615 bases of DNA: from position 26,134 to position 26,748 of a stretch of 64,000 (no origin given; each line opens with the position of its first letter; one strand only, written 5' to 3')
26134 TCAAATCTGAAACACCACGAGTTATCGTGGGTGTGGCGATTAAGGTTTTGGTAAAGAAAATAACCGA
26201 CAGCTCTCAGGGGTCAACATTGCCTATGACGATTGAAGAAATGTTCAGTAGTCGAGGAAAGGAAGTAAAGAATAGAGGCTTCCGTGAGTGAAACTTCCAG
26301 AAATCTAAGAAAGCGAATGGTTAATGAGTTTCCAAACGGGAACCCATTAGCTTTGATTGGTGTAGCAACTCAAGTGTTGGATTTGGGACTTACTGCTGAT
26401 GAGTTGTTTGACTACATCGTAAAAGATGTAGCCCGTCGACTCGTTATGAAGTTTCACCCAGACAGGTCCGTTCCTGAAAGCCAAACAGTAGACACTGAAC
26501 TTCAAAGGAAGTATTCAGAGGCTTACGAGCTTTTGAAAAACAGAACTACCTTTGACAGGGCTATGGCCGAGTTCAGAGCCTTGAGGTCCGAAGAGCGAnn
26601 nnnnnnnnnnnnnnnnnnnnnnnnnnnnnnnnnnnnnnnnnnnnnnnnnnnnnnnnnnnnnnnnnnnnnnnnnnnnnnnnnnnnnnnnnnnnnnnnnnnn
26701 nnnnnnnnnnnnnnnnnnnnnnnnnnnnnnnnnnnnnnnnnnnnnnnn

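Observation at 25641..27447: Two-gene cargo module: unknown 216-aa protein translationally coupled to a J-domain (HPD) protein with a coiled coil and novel C-terminal domain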

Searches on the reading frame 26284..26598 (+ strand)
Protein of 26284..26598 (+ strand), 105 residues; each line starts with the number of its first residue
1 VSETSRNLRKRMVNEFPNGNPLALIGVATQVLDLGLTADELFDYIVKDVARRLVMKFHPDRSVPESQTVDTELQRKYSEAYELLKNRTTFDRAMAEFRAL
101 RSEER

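Call 41: search_solved_structures(query=A5, max_evalue=1, show_alignments=3)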
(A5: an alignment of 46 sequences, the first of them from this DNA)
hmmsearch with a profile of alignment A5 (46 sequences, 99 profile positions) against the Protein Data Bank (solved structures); distinct sequences matched with E-value up to 1: 55.
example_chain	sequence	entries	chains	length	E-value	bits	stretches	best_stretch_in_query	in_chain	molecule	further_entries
1bqz_A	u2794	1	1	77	1.6e-05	28.4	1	41-82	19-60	DNAJ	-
1bq0_A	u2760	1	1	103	3.7e-05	27.2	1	41-82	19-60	DNAJ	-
1xbl_A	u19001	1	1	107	4e-05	27.1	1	42-82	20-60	DNAJ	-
5nro_B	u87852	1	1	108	4.1e-05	27.1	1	42-82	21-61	Chaperone protein DnaJ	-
2ej7_A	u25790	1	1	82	0.00018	25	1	40-82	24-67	HCG3 gene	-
6iws_A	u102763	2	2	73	0.00077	23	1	42-82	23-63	DnaJ homolog subfamily A member 3, mitochondrial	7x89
2dn9_A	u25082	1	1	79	0.001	22.6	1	42-82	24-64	DnaJ homolog subfamily A member 3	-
2dmx_A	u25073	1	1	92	0.0013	22.2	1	42-82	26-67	DnaJ homolog subfamily B member 8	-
6u3r_A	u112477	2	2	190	0.0016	22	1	42-82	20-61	DnaJ homolog subfamily B member 6,DnaJ homolog subfamily B member 6 | DnaJ homolog subfamily B member 6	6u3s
2lo1_A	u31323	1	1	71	0.0017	21.9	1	40-82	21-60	DnaJ homolog subfamily A member 1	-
2m6y_A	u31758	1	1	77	0.002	21.7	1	40-82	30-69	DnaJ homolog subfamily A member 1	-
2och_A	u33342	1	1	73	0.0021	21.6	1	42-83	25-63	Hypothetical protein dnj-12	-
3ucs_C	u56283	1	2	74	0.0024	21.4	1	40-83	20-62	Curved DNA-binding protein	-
2kqx_A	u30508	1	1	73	0.0024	21.4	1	40-83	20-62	Curved DNA-binding protein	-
2ctr_A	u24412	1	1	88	0.003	21.1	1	42-82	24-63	DnaJ homolog subfamily B member 9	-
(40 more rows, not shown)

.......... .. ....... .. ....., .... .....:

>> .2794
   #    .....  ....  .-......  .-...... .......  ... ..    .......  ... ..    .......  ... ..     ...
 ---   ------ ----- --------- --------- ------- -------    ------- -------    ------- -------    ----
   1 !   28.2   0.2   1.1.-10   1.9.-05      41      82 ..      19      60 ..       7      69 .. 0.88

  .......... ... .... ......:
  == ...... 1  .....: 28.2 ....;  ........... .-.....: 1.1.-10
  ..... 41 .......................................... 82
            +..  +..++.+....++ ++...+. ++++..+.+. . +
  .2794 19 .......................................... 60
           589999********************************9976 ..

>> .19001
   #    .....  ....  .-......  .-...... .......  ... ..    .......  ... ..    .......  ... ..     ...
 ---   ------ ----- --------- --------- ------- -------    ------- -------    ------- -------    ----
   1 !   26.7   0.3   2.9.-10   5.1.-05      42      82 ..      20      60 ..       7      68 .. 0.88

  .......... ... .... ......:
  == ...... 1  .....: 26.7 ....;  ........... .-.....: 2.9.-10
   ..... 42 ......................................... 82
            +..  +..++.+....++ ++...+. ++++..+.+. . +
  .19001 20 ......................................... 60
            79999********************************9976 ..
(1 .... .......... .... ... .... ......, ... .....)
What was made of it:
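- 26365..26568 (+): J-domain (aa ~28-95: helix I 29-34, helix II 38-56, HPD 58-60 at nt 26455-26463, helix III 64-84, start of helix IV). Family profile against PDB J-domains, E 1.6e-5 (call 41).
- Checked: A 46-sequence N-terminal profile returns 55 PDB hits, about 50 of them J-domains, the best being E. coli DnaJ at E 1.6e-5 (call 41).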
